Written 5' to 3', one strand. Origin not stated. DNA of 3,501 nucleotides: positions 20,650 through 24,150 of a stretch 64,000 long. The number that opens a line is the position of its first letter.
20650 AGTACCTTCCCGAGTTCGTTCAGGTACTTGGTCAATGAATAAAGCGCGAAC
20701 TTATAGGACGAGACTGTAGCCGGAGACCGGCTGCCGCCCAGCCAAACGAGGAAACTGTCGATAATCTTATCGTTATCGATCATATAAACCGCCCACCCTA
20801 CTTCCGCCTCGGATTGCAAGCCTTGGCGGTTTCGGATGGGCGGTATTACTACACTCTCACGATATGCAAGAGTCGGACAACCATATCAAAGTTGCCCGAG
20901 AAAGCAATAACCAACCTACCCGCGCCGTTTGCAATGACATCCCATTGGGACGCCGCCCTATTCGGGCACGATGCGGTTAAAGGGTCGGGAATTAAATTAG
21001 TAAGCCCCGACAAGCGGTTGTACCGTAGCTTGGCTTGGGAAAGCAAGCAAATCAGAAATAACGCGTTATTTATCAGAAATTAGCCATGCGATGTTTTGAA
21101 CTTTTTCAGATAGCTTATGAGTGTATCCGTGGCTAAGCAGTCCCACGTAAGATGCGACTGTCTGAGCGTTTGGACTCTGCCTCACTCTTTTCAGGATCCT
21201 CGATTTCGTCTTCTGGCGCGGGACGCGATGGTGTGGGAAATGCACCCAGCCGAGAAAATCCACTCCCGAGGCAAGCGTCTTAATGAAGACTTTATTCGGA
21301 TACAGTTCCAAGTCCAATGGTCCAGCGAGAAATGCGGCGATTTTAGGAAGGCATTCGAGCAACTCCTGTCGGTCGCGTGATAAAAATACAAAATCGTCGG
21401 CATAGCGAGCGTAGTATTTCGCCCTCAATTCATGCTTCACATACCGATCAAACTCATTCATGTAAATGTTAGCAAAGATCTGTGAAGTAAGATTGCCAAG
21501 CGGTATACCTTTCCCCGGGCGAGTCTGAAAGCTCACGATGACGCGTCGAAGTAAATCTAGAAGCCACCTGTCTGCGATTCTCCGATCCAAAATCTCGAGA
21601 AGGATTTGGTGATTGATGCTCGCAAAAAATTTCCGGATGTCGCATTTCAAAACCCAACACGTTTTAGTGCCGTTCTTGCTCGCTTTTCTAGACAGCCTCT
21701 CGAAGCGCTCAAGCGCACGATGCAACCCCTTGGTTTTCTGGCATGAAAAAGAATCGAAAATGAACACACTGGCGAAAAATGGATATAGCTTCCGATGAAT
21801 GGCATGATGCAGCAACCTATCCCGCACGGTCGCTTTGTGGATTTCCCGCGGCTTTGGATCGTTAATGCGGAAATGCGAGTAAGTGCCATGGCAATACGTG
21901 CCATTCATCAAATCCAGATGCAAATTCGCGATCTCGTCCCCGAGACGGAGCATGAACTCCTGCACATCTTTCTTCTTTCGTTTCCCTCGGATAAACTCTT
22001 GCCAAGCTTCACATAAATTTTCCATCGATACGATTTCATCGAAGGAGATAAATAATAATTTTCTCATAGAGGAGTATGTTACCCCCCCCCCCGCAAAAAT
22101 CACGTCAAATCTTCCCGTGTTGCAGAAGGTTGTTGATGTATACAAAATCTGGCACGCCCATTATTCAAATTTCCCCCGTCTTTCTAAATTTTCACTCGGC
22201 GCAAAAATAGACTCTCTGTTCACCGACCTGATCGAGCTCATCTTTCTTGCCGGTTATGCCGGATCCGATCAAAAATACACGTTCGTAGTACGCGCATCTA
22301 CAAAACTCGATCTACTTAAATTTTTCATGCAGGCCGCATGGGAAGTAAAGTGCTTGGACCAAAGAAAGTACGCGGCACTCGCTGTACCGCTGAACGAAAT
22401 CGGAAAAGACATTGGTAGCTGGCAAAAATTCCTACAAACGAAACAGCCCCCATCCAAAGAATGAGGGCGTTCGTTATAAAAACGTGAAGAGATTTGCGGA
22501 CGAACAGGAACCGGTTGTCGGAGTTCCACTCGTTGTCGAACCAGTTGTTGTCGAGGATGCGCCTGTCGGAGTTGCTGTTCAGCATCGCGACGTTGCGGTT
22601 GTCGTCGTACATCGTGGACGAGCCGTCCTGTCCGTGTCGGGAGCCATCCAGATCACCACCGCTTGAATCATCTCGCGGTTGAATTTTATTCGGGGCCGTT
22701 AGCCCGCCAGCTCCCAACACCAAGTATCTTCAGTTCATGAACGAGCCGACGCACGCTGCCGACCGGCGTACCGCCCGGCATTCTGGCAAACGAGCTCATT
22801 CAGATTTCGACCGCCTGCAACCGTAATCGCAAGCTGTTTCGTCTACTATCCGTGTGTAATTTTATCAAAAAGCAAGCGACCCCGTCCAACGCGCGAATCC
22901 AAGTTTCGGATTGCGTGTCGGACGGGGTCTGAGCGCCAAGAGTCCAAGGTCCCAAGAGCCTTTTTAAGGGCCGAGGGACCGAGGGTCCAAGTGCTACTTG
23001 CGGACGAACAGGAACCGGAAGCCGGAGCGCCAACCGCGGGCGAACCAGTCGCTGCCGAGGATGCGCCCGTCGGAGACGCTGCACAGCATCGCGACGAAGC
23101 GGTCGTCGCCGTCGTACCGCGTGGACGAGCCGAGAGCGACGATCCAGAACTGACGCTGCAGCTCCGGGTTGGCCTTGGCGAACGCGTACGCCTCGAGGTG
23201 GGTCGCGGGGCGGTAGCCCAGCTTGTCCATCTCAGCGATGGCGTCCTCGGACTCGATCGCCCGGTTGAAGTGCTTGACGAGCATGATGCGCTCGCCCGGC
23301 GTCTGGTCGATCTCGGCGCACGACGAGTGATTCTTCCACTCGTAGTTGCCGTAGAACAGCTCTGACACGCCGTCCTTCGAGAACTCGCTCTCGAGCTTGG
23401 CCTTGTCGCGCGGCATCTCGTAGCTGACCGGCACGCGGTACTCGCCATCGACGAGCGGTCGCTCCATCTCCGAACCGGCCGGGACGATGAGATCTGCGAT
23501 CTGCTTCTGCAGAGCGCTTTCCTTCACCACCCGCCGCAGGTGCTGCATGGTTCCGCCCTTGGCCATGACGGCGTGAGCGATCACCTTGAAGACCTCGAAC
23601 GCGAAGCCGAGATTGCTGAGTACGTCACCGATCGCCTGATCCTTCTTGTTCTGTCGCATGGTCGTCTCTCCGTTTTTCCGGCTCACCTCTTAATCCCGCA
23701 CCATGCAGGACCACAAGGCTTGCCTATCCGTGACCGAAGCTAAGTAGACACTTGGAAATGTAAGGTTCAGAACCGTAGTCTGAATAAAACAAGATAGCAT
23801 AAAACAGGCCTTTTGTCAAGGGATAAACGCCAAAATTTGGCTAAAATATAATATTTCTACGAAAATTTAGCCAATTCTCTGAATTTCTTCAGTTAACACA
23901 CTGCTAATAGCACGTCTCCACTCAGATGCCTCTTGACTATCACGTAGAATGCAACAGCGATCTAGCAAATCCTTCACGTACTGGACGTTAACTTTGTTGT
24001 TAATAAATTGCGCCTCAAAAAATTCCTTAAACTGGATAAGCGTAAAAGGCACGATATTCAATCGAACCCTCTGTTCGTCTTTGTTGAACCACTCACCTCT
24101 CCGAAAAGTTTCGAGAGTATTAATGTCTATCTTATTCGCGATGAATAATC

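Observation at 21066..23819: Complete diversity-generating retroelement (RT, Avd-like gene, TR, VR-bearing target gene)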

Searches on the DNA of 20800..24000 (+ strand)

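Call 8: search_dna_similar(query=window:20800-24000:+, collection=phages, mode=distant)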
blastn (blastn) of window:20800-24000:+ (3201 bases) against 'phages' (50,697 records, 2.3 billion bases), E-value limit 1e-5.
No match.

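Call 63: search_rna_families(source=window, start=22300, end=23050, threshold=evalue, max_evalue=10)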
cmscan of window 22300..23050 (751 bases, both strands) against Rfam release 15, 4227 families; matches with E-value up to 10: 3.
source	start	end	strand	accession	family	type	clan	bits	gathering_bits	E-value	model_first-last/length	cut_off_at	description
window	22429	22493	-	RF02362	Yfr10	Gene; sRNA;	-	19.6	43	3.4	1-78/78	no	Cyanobacterial functional RNA 10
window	22411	22475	+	RF00506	Thr_leader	Cis-reg; leader;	-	14.1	55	8.8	1-118/118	no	Threonine operon leader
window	22516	22552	-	RF01933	bxd_5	Gene; lncRNA;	-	11.7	50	5.1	1-57/57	no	Bithoraxoid conserved region 5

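Call 75: build_rna_model(alignment_id=A7, structure=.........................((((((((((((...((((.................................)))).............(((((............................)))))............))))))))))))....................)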
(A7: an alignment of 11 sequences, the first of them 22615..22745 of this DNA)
Model R1 built from alignment A7 (11 sequences, 176 columns); structure: as given.
model positions 131; base pairs 21; branch points 1; effective number of sequences 2.33; information 0.59 bits per position. Calibrated on 0.2 Mb of random sequence (short: E-values are rough).
structure used (alignment columns):
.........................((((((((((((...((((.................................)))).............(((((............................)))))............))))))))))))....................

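Call 76: search_with_rna_model(model_id=R1, sources=[window, L001, L002, L003, L004, L005, L006, L007, L008, L009, L010, L011, L012, L013, L014, L015, L016, L017, L018, L019, L020, L021, L022, L023, L024, L025, L026, L027, L028, L029, L030, L031, L032, L033, L034, L035, L036, L037, L038, L039, L040, L041, L042, L043, L044, L045, L046, L047, L048, L049, L050, L051, L052, L173, L174, L175, L176, L177], max_evalue=1)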
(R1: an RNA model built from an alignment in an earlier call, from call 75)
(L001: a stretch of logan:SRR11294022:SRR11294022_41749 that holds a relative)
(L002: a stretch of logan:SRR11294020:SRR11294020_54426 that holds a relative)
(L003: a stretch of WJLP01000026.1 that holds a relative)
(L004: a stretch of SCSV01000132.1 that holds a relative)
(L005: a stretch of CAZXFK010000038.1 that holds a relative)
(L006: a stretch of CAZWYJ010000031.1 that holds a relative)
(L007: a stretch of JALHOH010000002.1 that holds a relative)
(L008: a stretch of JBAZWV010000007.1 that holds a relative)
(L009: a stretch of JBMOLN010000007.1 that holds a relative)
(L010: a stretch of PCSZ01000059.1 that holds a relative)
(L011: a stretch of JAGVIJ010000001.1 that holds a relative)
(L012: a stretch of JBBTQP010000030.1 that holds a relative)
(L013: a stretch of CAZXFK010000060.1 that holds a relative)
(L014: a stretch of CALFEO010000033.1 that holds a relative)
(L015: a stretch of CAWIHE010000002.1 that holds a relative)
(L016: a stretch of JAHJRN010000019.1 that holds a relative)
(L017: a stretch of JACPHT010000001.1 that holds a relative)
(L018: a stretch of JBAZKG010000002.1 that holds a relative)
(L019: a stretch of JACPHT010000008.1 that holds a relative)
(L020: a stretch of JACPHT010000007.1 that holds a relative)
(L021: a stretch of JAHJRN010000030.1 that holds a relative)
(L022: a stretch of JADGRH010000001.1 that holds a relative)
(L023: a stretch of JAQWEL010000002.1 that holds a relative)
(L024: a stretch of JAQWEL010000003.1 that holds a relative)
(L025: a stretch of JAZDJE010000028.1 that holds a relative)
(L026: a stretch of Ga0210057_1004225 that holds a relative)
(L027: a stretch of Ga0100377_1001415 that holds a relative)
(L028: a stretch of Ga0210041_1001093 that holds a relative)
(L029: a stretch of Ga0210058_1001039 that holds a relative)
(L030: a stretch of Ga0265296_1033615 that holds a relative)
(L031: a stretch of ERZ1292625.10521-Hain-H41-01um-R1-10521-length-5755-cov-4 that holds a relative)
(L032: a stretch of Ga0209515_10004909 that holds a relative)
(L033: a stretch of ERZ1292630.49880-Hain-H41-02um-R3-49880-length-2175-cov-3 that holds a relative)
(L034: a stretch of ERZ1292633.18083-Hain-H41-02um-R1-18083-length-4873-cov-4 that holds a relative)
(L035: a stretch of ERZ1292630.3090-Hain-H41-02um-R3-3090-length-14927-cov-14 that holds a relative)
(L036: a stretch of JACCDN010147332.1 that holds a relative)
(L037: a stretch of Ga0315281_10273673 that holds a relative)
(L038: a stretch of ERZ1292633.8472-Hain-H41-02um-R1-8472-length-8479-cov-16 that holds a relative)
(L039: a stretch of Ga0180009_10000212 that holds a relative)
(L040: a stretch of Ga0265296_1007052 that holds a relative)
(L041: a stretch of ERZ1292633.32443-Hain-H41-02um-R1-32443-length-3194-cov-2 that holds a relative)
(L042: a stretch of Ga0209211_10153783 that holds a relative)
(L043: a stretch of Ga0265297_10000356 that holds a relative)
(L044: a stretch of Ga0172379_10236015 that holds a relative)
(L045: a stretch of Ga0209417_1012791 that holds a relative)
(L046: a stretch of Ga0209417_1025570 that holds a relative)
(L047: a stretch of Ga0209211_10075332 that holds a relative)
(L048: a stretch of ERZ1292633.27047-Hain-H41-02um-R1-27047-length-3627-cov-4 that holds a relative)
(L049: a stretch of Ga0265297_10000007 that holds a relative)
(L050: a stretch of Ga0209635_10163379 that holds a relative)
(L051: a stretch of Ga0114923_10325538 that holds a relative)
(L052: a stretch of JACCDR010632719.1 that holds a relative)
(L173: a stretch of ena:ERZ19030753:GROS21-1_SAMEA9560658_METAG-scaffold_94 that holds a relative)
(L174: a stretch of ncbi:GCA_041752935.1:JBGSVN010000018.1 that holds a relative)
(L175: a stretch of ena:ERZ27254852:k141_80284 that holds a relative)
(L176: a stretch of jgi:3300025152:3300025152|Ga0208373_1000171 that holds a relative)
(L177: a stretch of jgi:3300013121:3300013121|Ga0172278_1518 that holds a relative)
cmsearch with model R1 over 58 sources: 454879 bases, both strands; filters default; matches with E-value up to 1: 20.
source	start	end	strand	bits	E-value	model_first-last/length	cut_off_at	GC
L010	626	756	+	147.3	2.6e-27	1-131/131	no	0.5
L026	4914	5044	+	147.3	2.6e-27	1-131/131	no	0.5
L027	4914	5044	+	147.3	2.6e-27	1-131/131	no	0.5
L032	1443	1573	+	146.6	3.6e-27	1-131/131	no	0.51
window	22615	22745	-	145.9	4.9e-27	1-131/131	no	0.56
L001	8181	8311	+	145.9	4.9e-27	1-131/131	no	0.56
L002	7788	7918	+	145.9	4.9e-27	1-131/131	no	0.56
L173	2823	2953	+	140.1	7.7e-26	1-131/131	no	0.48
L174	2460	2590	+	139.4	1.1e-25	1-131/131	no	0.5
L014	6689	6819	+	133.9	1.4e-24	1-131/131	no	0.47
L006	6909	7038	+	128.6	1.7e-23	1-131/131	no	0.49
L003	1110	1268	+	127.6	2.7e-23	1-131/131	no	0.57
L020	1102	1232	+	125.9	6e-23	1-131/131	no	0.43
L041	1087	1217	+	125.5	7.4e-23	1-131/131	no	0.43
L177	2835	2965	+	124.5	1.2e-22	1-131/131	no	0.48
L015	6900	7037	+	105.8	7.6e-19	1-131/131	no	0.58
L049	4601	4734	+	105.4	9.1e-19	1-131/131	no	0.4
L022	6614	6752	+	97.7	3.4e-17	1-131/131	no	0.4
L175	2782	2958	+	50.8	1.3e-07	1-131/131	no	0.59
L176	2782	2958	+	50.8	1.3e-07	1-131/131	no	0.59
